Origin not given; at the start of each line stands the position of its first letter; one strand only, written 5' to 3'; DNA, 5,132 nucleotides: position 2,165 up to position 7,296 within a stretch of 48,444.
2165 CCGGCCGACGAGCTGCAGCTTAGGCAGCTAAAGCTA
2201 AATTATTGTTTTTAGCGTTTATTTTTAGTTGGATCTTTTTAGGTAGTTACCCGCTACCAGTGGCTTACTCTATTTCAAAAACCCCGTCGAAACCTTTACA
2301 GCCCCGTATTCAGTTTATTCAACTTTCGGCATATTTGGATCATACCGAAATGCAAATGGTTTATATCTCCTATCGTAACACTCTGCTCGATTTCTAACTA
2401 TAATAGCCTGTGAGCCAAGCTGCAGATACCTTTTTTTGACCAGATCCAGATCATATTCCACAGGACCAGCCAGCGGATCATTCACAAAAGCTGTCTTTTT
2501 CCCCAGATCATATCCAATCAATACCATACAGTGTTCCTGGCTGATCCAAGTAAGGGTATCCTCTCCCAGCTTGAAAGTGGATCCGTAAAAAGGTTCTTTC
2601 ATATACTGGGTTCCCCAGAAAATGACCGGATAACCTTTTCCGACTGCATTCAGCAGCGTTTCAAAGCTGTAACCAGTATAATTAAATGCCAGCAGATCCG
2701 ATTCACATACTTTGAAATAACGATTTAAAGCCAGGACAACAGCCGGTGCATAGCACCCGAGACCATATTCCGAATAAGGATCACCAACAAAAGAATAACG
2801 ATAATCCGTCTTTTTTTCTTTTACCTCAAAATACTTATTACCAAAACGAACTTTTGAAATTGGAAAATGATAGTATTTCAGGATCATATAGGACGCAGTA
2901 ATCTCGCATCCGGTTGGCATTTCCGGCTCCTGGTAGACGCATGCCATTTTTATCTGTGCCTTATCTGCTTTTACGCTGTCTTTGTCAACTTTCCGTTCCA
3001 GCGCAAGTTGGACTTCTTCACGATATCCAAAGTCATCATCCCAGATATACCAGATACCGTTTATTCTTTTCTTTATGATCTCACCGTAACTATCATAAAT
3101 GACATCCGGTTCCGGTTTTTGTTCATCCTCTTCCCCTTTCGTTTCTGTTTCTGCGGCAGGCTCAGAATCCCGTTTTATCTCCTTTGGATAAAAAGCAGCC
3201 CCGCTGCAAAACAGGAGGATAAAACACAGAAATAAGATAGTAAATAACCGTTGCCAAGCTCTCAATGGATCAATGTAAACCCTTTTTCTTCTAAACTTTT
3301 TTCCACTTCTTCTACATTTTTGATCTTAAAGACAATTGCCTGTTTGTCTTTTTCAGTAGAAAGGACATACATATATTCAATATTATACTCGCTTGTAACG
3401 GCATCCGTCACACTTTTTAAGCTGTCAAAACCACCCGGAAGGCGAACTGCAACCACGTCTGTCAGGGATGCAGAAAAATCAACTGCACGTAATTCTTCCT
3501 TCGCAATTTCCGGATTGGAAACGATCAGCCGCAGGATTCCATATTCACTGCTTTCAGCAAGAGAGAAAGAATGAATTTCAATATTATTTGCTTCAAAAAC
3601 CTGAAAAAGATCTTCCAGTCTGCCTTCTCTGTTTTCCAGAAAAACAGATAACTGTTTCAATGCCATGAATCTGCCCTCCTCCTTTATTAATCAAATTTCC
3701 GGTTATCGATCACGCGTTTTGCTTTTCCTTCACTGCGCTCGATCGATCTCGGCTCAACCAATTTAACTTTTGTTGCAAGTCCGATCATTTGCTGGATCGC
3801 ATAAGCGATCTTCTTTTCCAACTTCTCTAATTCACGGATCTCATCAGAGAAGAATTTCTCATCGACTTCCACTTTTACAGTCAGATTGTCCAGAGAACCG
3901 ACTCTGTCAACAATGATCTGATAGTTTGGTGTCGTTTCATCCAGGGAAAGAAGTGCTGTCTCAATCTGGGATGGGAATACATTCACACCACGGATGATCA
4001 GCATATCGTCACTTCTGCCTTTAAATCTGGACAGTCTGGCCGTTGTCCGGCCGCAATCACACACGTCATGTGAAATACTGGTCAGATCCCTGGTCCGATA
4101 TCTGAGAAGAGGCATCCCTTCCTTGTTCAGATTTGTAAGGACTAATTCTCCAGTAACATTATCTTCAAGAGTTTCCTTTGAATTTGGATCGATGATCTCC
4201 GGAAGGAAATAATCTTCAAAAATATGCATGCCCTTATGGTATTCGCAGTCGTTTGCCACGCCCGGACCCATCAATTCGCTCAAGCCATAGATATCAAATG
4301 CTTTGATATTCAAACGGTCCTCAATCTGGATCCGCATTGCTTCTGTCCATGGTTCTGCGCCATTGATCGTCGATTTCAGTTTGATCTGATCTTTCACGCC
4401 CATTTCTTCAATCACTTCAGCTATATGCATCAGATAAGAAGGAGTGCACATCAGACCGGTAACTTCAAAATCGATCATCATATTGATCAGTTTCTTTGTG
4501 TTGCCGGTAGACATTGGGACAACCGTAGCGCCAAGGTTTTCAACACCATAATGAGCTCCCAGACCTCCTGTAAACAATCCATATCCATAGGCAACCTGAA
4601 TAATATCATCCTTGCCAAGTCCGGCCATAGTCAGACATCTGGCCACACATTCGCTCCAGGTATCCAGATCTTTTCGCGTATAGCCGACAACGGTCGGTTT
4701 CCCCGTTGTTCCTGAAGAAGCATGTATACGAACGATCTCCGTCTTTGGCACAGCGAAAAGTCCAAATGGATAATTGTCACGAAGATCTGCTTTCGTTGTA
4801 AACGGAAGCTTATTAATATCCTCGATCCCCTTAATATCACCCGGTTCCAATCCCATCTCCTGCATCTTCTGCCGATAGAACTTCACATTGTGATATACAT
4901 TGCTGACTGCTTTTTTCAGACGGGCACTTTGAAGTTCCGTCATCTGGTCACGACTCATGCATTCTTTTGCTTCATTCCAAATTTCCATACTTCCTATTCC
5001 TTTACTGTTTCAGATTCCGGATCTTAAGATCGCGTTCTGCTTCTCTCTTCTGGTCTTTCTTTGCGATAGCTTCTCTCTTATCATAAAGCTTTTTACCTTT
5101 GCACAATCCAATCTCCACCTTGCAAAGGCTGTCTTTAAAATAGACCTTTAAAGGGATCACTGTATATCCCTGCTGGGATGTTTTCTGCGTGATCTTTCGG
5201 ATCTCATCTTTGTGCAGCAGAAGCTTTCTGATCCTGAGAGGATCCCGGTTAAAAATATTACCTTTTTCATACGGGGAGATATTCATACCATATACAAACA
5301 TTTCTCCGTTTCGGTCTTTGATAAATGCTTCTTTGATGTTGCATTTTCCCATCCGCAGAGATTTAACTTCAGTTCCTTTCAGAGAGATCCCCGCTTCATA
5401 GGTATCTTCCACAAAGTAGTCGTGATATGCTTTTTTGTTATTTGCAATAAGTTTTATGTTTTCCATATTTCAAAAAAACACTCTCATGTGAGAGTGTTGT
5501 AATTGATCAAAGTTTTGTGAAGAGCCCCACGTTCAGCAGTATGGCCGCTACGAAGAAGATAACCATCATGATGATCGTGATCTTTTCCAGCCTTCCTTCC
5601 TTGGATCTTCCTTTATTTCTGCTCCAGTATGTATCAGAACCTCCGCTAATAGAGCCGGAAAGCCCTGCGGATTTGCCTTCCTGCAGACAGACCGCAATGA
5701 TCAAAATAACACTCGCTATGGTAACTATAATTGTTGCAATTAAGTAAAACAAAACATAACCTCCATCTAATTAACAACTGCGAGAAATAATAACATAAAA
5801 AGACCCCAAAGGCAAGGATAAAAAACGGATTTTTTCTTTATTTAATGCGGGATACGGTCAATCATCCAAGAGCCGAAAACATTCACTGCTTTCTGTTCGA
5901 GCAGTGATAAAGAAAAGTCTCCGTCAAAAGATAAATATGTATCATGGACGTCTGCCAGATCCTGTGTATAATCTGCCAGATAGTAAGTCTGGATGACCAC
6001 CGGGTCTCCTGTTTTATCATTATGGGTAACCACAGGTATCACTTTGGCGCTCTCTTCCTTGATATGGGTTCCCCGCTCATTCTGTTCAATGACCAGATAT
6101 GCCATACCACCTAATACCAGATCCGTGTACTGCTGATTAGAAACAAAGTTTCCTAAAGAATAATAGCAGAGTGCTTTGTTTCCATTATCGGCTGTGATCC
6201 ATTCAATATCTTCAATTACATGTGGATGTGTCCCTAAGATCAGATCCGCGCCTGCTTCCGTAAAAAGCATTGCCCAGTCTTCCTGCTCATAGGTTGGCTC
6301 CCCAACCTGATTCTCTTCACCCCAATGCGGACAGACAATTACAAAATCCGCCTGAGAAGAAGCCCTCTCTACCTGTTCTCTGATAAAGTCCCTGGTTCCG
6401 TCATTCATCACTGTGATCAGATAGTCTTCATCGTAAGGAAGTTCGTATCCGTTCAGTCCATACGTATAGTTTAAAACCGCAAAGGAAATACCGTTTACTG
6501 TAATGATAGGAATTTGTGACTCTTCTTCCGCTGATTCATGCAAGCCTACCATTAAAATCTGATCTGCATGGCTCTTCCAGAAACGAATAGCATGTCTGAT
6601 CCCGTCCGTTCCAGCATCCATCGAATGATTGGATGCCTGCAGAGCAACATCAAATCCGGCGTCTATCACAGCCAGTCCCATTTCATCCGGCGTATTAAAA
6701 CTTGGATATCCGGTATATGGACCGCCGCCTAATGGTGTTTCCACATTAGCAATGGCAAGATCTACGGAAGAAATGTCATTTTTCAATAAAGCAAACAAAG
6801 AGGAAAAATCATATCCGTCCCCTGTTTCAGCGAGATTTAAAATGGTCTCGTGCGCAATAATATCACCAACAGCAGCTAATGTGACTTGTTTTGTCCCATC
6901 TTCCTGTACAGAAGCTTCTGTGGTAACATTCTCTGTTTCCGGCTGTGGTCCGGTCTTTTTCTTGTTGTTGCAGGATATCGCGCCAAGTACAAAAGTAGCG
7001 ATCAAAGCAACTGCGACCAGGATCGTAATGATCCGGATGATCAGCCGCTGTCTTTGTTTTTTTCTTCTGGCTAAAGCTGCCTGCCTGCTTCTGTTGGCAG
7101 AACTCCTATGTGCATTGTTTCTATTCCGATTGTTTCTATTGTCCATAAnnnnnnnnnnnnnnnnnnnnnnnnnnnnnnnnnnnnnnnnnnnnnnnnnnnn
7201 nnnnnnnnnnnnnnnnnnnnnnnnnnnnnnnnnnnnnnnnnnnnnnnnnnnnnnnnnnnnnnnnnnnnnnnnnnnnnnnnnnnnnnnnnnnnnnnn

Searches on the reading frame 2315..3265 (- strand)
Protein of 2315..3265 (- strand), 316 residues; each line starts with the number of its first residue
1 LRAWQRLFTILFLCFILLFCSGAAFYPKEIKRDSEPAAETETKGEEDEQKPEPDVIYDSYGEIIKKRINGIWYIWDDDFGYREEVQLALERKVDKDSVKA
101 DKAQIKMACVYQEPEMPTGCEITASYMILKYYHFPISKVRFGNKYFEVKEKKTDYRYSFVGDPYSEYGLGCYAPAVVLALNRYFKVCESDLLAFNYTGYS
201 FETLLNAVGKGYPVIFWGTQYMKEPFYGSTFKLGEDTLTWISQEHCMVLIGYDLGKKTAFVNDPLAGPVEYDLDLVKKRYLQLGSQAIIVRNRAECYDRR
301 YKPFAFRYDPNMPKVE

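Call 71: search_protein_families(library=pfam, proteins=[window:2315-3265:-], max_evalue=0.00001)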
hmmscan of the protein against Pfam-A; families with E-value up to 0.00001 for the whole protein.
window:2315-3265:- (316 aa): 1 family
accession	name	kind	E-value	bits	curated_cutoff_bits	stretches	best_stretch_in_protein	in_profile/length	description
PF13529.12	Peptidase_C39_2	-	1.8e-24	87.4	24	1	108-264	4-142/143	Peptidase_C39 like family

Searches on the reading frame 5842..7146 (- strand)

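Call 71: search_protein_families(library=pfam, proteins=[window:5842-7146:-], max_evalue=0.00001)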
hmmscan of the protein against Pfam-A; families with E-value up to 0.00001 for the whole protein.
window:5842-7146:- (434 aa): 1 family
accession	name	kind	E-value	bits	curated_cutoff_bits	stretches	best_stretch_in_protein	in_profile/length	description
PF09587.15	PGA_cap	-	4.2e-59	200.5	27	1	89-338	1-255/255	Bacterial capsule synthesis protein PGA_cap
